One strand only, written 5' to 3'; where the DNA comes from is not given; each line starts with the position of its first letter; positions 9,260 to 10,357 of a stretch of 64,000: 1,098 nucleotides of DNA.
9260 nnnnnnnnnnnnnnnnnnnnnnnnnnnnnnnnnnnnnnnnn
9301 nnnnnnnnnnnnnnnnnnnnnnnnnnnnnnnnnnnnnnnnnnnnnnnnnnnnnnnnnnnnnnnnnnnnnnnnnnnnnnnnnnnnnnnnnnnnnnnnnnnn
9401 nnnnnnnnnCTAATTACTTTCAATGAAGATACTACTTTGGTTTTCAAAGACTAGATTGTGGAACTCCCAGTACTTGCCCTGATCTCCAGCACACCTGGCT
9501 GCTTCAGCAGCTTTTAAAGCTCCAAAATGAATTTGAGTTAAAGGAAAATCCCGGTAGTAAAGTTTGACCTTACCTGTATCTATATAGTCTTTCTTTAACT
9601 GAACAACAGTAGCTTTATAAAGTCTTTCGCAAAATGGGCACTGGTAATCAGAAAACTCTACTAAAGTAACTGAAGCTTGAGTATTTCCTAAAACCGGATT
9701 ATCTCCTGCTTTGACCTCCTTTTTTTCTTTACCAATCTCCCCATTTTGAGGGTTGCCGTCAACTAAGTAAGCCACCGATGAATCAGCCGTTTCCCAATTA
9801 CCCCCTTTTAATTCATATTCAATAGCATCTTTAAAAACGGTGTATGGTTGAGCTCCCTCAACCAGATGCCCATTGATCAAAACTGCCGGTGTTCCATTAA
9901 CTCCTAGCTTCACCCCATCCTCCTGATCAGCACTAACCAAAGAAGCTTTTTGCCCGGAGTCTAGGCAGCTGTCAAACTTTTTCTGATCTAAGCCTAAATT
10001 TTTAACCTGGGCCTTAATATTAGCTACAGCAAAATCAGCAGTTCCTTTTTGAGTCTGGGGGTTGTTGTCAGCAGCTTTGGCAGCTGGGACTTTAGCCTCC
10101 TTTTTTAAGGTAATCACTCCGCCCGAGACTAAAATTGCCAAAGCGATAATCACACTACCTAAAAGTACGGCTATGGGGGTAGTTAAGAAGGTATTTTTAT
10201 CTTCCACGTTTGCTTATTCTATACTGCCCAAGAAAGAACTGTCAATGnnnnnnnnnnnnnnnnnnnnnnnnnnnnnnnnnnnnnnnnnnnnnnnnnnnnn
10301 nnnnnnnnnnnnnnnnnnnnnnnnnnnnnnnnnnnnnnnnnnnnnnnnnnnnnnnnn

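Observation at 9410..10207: DsbA-like oxidoreductase with apparent circular permutation of the thioredoxin/DsbA fold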

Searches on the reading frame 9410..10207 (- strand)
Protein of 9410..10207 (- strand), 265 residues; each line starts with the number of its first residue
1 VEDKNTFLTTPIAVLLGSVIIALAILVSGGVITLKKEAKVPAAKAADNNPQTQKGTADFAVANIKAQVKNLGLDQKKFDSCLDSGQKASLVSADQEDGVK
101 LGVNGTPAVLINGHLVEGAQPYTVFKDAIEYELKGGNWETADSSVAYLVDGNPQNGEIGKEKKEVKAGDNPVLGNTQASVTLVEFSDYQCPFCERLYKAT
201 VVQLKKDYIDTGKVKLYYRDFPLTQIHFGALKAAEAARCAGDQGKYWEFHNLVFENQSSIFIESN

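Call 3: search_protein_families(library=pfam, proteins=[window:9410-10207:-], max_evalue=1)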
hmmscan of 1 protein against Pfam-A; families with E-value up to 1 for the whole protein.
window:9410-10207:- (265 aa): 4 families
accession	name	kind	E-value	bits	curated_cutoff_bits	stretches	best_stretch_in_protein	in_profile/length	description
PF13462.12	Thioredoxin_4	-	2.5e-34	119.3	23.2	2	168-261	3-94/165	Thioredoxin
PF01323.26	DSBA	-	4.6e-16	59.6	25.6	2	57-129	118-190/191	DSBA-like thioredoxin domain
PF13098.12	Thioredoxin_2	-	0.00022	22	27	1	180-243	7-54/104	Thioredoxin-like domain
PF13192.12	Thioredoxin_3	-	0.018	15.5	24.8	1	95-116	39-60/76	Thioredoxin domain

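Call 4: search_protein_families(library=ncbifam, proteins=[window:9410-10207:-], max_evalue=1)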
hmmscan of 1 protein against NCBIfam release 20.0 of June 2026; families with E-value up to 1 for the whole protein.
window:9410-10207:- (265 aa): 6 families
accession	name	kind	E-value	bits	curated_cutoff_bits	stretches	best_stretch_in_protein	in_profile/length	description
NF041057.1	Rcas_1661_fam_Se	equivalog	1.6e-32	113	190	2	171-261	82-172/247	Rcas_1661 family thioredoxin-like (seleno)lipoprotein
NF008129.0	PRK10877.1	equivalog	2.5e-06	26.9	215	1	91-130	188-228/237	bifunctional protein-disulfide isomerase/oxidoreductase DsbC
NF008198.0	PRK10954.1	equivalog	3.1e-05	23.8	279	1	58-114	120-176/207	thiol:disulfide interchange protein DsbA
NF008657.0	PRK11657.1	equivalog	0.00022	20.5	124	1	174-216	113-150/251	thiol:disulfide interchange protein DsbG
NF047695.1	ThlDiSintDsbAHaem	equivalog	0.00058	19.3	290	1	59-114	121-176/206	thiol:disulfide interchange protein DsbA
TIGR00411.1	redox_disulf_1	equivalog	0.16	12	92.75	0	92-115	40-63/82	MJ0307 family thioredoxin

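Call 5: search_solved_structures(query=window:9410-10207:-, max_evalue=1, show_alignments=3)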
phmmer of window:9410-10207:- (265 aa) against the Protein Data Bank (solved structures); distinct sequences matched with E-value up to 1: 58.
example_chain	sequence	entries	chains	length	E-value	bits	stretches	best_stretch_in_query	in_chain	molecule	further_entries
4pwp_A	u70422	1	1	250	3.5e-20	75.9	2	168-259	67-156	DsbA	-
4pwo_A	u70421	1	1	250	1.2e-19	74.1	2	169-259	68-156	DsbA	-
7unn_A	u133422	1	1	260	1.3e-19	74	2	169-259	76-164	Thioredoxin domain-containing protein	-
7uno_A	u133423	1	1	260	3.2e-18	69.4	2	169-259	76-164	Thioredoxin domain-containing protein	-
3eu3_A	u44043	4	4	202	3.3e-17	66.1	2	169-258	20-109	BdbD | Disulfide bond formation protein D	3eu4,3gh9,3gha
3gyk_A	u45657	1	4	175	1.5e-15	60.7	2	170-251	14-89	27kDa outer membrane protein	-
6eez_A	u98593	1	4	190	2.3e-12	50.3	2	156-258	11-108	DsbA-like disulfide oxidoreductase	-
3f4r_A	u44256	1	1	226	1.4e-10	44.4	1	168-256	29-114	Putative uncharacterized protein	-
3f4s_A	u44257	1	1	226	3.8e-10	43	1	168-256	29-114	Putative uncharacterized protein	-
3gmf_A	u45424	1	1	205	5.9e-09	39.1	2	170-227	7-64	Protein-disulfide isomerase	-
3f4t_A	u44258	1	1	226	8.2e-09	38.6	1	168-256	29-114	Putative uncharacterized protein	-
7rgv_A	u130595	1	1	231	8e-07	32.1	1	157-254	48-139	Thioredoxin domain-containing protein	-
4gxz_A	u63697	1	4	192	2.4e-06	30.5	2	170-198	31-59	Suppression of copper sensitivity protein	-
6nen_A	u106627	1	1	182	1.2e-05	28.2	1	170-211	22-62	Copper resistance protein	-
6mhh_A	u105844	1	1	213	1.9e-05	27.6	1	170-211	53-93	Metal resistance protein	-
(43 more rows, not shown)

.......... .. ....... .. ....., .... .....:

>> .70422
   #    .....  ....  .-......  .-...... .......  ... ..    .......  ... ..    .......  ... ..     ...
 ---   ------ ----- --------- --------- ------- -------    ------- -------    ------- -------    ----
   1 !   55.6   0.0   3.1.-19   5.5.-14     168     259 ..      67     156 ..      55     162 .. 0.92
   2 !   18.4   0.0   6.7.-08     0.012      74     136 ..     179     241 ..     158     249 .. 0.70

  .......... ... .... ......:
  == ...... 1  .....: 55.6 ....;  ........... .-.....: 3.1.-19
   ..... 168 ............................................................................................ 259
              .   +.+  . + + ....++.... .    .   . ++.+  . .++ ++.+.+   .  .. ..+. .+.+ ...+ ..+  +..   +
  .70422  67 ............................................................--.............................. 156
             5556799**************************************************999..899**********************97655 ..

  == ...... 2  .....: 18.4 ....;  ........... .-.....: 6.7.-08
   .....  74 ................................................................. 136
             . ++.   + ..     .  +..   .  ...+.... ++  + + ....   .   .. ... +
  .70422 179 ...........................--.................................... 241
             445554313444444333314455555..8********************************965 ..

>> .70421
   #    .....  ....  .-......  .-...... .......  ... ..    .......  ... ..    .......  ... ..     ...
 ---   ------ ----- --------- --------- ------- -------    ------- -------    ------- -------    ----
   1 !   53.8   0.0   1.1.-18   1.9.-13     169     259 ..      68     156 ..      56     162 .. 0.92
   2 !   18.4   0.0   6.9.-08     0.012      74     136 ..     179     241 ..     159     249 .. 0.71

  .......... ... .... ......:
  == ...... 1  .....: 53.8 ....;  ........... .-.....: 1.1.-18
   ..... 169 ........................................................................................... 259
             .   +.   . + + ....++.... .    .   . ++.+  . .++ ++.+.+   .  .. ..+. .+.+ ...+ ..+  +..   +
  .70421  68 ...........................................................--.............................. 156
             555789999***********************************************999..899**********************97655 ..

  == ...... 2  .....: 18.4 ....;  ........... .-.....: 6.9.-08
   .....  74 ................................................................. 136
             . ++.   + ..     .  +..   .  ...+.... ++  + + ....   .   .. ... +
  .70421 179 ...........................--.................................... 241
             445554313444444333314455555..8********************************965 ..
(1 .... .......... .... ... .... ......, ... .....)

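Call 6: find_homologous_proteins(query=window:9410-10207:-, max_evalue=0.00001)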
Query window:9410-10207:- (265 aa): 5091 proteins with E <= 0.00001 among 5968 candidates; the best 120 are listed.
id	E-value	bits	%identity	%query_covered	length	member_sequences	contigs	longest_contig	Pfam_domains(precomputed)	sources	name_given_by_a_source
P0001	4.4e-172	588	100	100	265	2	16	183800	PF13098.14,PF01323.27,PF13462.13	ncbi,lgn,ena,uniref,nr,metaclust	ncbi:MAG: DSBA oxidoreductase [Candidatus Daviesbacteria bacterium GW2011_GWA1_41_61]|uniref:DSBA ox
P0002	5.5e-130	450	74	98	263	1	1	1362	PF13098.14,PF01323.27,PF13462.13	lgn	-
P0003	2.2e-96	340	60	98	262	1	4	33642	PF01323.27,PF13462.13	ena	-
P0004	1.9e-95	337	45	80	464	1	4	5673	PF13098.14,PF01323.27,PF13462.13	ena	-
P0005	4.9e-94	333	48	75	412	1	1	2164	PF13192.13,PF13743.13,PF13098.14,PF01323.27,PF13462.13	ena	-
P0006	6.7e-94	332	58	98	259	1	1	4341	PF13098.14,PF01323.27,PF13462.13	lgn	-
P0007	1.2e-92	328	59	98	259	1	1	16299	PF13098.14,PF01323.27,PF13462.13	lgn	-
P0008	2.0e-92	327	58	98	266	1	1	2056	PF01323.27,PF13462.13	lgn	-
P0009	1.8e-91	324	57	98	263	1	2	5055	PF01323.27,PF13462.13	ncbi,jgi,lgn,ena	-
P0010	4.4e-91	323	57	98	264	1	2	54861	PF01323.27,PF13462.13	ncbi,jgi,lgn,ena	-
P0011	4.5e-90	320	50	76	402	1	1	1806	PF13098.14,PF01323.27,PF13462.13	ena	-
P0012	1.4e-88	315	55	98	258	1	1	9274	PF13098.14,PF01323.27,PF13462.13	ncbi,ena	-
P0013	3.3e-85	304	48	74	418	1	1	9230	PF13098.14,PF01323.27,PF13462.13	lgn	-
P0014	3.5e-85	304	40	71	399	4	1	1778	PF13098.14,PF01323.27,PF13462.13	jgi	jgi:protein-disulfide isomerase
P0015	3.7e-85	304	55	98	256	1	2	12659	PF13098.14,PF01323.27,PF13462.13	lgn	-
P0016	1.2e-83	299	55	96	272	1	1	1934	PF13098.14,PF01323.27,PF13462.13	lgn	-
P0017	5.1e-83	297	40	72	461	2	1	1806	PF13098.14,PF01323.27,PF13462.13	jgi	jgi:protein-disulfide isomerase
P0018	6.9e-83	296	47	71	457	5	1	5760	PF13743.13,PF13098.14,PF01323.27,PF13462.13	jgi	jgi:protein-disulfide isomerase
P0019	2.8e-82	294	52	98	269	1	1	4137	PF01323.27,PF13462.13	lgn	-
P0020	1.1e-81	292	43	74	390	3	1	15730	PF13192.13,PF13098.14,PF01323.27,PF13462.13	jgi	-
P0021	3.7e-81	290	41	74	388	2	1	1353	PF13098.14,PF01323.27,PF13462.13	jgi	jgi:protein-disulfide isomerase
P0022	1.3e-80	289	45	73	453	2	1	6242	PF13098.14,PF01323.27,PF13462.13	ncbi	-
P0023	1.9e-80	288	55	98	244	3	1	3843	PF13098.14,PF01323.27,PF13462.13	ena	-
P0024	3.1e-80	287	45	77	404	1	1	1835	PF13098.14,PF01323.27,PF13462.13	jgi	jgi:protein-disulfide isomerase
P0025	4.1e-80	287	51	98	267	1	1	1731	PF13098.14,PF01323.27,PF13462.13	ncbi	-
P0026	2.2e-79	285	41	77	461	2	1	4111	PF13098.14,PF01323.27,PF13462.13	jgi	jgi:protein-disulfide isomerase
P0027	3.5e-79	284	42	72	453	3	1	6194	PF13098.14,PF01323.27,PF13462.13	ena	-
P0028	3.5e-79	284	40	74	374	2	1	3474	PF13098.14,PF01323.27,PF13462.13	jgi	jgi:protein-disulfide isomerase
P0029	4.9e-79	283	56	98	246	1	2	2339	PF13098.14,PF01323.27,PF13462.13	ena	-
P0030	8.4e-79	283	57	98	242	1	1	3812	PF13098.14,PF01323.27,PF13462.13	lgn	-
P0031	1.7e-78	282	54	98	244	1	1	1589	PF13098.14,PF01323.27,PF13462.13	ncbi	-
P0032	1.8e-78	282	41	78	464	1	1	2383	PF13098.14,PF01323.27,PF13462.13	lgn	-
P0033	1.9e-78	282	56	97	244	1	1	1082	PF13098.14,PF01323.27,PF13462.13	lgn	-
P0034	2.2e-78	281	55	98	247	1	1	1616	PF13098.14,PF01323.27,PF13462.13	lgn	-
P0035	3.0e-78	281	54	98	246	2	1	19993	PF13098.14,PF01323.27,PF13462.13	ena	-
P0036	3.9e-78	281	42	81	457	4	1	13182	PF13098.14,PF01323.27,PF13462.13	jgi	jgi:protein-disulfide isomerase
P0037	4.8e-78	280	56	76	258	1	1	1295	PF13098.14,PF01323.27,PF13462.13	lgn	-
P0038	7.3e-78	280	56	98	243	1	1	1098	PF13098.14,PF01323.27,PF13462.13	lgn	-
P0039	8.1e-78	280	54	98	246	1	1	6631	PF13098.14,PF01323.27,PF13462.13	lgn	-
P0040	9.6e-78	279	55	98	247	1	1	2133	PF13098.14,PF01323.27,PF13462.13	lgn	-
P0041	1.5e-77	279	56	98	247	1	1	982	PF13098.14,PF01323.27,PF13462.13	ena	-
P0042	1.6e-77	279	53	98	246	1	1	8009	PF13098.14,PF01323.27,PF13462.13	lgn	-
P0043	2.1e-77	278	53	98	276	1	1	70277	PF13098.14,PF01323.27,PF13462.13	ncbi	-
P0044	2.5e-77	278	56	98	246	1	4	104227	PF13098.14,PF01323.27,PF13462.13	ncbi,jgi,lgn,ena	-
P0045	3.1e-77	278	55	98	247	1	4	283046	PF13098.14,PF01323.27,PF13462.13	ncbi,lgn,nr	ncbi:thioredoxin domain-containing protein [Candidatus Daviesbacteria bacterium]|nr:thioredoxin doma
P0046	4.1e-77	277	54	98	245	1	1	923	PF13098.14,PF01323.27,PF13462.13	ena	-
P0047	4.6e-77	277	52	98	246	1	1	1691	PF13098.14,PF01323.27,PF13462.13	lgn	-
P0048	5.4e-77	277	41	74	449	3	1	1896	PF13098.14,PF01323.27,PF13462.13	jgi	jgi:protein-disulfide isomerase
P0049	5.4e-77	277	54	98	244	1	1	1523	PF13098.14,PF01323.27,PF13462.13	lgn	-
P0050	1.3e-76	276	54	98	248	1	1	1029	PF13098.14,PF01323.27,PF13462.13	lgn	-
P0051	1.9e-76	275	43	78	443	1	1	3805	PF13192.13,PF13098.14,PF01323.27,PF13462.13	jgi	jgi:protein-disulfide isomerase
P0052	2.5e-76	275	52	98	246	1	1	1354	PF13098.14,PF01323.27,PF13462.13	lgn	-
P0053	3.1e-76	274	53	94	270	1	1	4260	PF13098.14,PF01323.27,PF13462.13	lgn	-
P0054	3.5e-76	274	56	97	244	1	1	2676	PF13098.14,PF01323.27,PF13462.13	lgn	-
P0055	3.8e-76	274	54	97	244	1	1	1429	PF13098.14,PF01323.27,PF13462.13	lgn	-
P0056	4.3e-76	274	36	79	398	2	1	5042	PF13098.14,PF01323.27,PF13462.13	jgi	jgi:protein-disulfide isomerase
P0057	5.2e-76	274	53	98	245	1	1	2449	PF13098.14,PF01323.27,PF13462.13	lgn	-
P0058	9.1e-76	273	53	98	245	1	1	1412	PF13098.14,PF01323.27,PF13462.13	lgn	-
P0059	1.0e-75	273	53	98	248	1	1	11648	PF13098.14,PF01323.27,PF13462.13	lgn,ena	-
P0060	1.3e-75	272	53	98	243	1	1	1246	PF13098.14,PF01323.27,PF13462.13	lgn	-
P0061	1.5e-75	272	54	97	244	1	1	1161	PF13098.14,PF01323.27,PF13462.13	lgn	-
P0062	1.6e-75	272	51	97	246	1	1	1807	PF13098.14,PF01323.27,PF13462.13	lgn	-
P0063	1.7e-75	272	54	98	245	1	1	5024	PF13098.14,PF01323.27,PF13462.13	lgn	-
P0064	1.7e-75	272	55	97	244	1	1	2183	PF13098.14,PF01323.27,PF13462.13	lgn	-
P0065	1.8e-75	272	40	71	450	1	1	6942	PF13098.14,PF01323.27,PF13462.13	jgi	-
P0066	2.0e-75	272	54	98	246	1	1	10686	PF13098.14,PF01323.27,PF13462.13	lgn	-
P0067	2.2e-75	272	54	98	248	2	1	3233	PF13098.14,PF01323.27,PF13462.13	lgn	-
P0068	3.0e-75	271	51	98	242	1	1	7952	PF13098.14,PF01323.27,PF13462.13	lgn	-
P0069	3.1e-75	271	53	98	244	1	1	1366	PF13098.14,PF01323.27,PF13462.13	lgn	-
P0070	3.7e-75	271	54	98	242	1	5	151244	PF13098.14,PF01323.27,PF13462.13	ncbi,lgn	-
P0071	3.9e-75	271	41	71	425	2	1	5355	PF13098.14,PF01323.27,PF13462.13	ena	-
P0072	4.0e-75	271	48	71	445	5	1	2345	PF13098.14,PF01323.27,PF13462.13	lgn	-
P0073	4.2e-75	271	53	98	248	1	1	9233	PF13098.14,PF01323.27,PF13462.13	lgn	-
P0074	4.3e-75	271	54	98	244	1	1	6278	PF13098.14,PF01323.27,PF13462.13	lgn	-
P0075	5.2e-75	270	53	98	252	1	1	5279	PF13098.14,PF01323.27,PF13462.13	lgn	-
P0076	5.8e-75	270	54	98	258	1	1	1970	PF13098.14,PF01323.27,PF13462.13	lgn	-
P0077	1.1e-74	269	54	98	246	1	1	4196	PF13098.14,PF01323.27,PF13462.13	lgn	-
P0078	1.6e-74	269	54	98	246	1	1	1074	PF13098.14,PF01323.27,PF13462.13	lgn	-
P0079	1.8e-74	269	40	78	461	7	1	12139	PF13098.14,PF01323.27,PF13462.13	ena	-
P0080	1.8e-74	269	53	97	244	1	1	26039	PF13098.14,PF01323.27,PF13462.13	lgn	-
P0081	2.1e-74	268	53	97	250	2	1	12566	PF13098.14,PF01323.27,PF13462.13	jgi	jgi:protein-disulfide isomerase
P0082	2.4e-74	268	52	98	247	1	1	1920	PF13098.14,PF01323.27,PF13462.13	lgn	-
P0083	2.8e-74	268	49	98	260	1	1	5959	PF01323.27,PF13462.13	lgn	-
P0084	3.3e-74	268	44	77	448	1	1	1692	PF13098.14,PF01323.27,PF13462.13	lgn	-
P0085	3.7e-74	268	53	98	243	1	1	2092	PF13098.14,PF01323.27,PF13462.13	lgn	-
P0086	3.9e-74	267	53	97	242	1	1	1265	PF13098.14,PF01323.27,PF13462.13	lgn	-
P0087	4.1e-74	267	53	96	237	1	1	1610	PF13098.14,PF01323.27,PF13462.13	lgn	-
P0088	4.7e-74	267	54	98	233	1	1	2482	PF13098.14,PF01323.27,PF13462.13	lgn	-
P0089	5.0e-74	267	52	94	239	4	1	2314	PF13098.14,PF01323.27,PF13462.13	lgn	-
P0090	5.1e-74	267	51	98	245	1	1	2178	PF13098.14,PF01323.27,PF13462.13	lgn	-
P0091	6.0e-74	267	53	97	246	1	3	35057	PF13098.14,PF01323.27,PF13462.13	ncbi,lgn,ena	ncbi:MAG: thioredoxin domain-containing protein [Patescibacteria group bacterium]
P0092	6.6e-74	267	52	98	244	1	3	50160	PF13098.14,PF01323.27,PF13462.13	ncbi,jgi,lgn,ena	-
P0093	6.7e-74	267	54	97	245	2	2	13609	PF13098.14,PF01323.27,PF13462.13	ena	-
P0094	7.6e-74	266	39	74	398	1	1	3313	PF13743.13,PF13098.14,PF01323.27,PF13462.13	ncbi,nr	ncbi:MAG: DsbA family protein, partial [Anaerolineales bacterium]|nr:DsbA family protein [Anaeroline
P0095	8.7e-74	266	51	98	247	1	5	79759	PF13098.14,PF01323.27,PF13462.13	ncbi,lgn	-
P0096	8.8e-74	266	52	97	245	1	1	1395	PF13098.14,PF01323.27,PF13462.13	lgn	-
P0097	9.7e-74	266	52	98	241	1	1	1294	PF13098.14,PF01323.27,PF13462.13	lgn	-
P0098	1.3e-73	266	52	96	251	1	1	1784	PF13098.14,PF01323.27,PF13462.13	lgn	-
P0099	1.3e-73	266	51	97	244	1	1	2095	PF13098.14,PF01323.27,PF13462.13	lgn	-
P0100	1.6e-73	265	53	97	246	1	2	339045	PF13098.14,PF01323.27,PF13462.13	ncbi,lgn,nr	ncbi:thioredoxin domain-containing protein [Candidatus Daviesbacteria bacterium]|nr:thioredoxin doma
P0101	2.1e-73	265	50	98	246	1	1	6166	PF13098.14,PF01323.27,PF13462.13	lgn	-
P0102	2.4e-73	265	38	78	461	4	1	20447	PF13098.14,PF01323.27,PF13462.13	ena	-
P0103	2.9e-73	265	53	95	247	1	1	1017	PF13098.14,PF01323.27,PF13462.13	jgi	jgi:protein-disulfide isomerase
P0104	3.1e-73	265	51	98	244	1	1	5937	PF13098.14,PF01323.27,PF13462.13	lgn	-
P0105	3.5e-73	264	57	94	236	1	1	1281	PF13098.14,PF01323.27,PF13462.13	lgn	-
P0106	3.7e-73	264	53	96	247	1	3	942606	PF13098.14,PF01323.27,PF13462.13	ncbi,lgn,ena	-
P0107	3.9e-73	264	49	98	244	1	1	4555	PF13098.14,PF01323.27,PF13462.13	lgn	-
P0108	4.2e-73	264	52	98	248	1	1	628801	PF13098.14,PF01323.27,PF13462.13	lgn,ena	-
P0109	4.3e-73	264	51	98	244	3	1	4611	PF13098.14,PF01323.27,PF13462.13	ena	-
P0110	4.6e-73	264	55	98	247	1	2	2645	PF13098.14,PF01323.27,PF13462.13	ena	-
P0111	5.1e-73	264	43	71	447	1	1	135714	PF13098.14,PF01323.27,PF13462.13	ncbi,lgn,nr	ncbi:thioredoxin domain-containing protein [Candidatus Micrarchaeota archaeon]|nr:thioredoxin domain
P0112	5.1e-73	264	52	97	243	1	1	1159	PF13098.14,PF01323.27,PF13462.13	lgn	-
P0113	5.1e-73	264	55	98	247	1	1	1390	PF13098.14,PF01323.27,PF13462.13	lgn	-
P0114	5.2e-73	264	53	96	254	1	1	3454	PF13098.14,PF01323.27,PF13462.13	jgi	jgi:protein-disulfide isomerase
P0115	5.3e-73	264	51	97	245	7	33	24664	PF13098.14,PF01323.27,PF13462.13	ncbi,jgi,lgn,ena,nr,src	ncbi:hypothetical protein A3B42_01365 [Candidatus Daviesbacteria bacterium RIFCSPLOWO2_01_FULL_38_10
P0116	7.4e-73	263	54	94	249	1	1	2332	PF13098.14,PF01323.27,PF13462.13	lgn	-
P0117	8.0e-73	263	51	98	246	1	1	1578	PF13192.13,PF13098.14,PF01323.27,PF13462.13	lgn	-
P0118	8.0e-73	263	50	98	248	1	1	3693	PF13098.14,PF01323.27,PF13462.13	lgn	-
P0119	8.4e-73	263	51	98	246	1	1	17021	PF13098.14,PF01323.27,PF13462.13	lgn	-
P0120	8.8e-73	263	50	98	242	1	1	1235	PF13098.14,PF01323.27,PF13462.13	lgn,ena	-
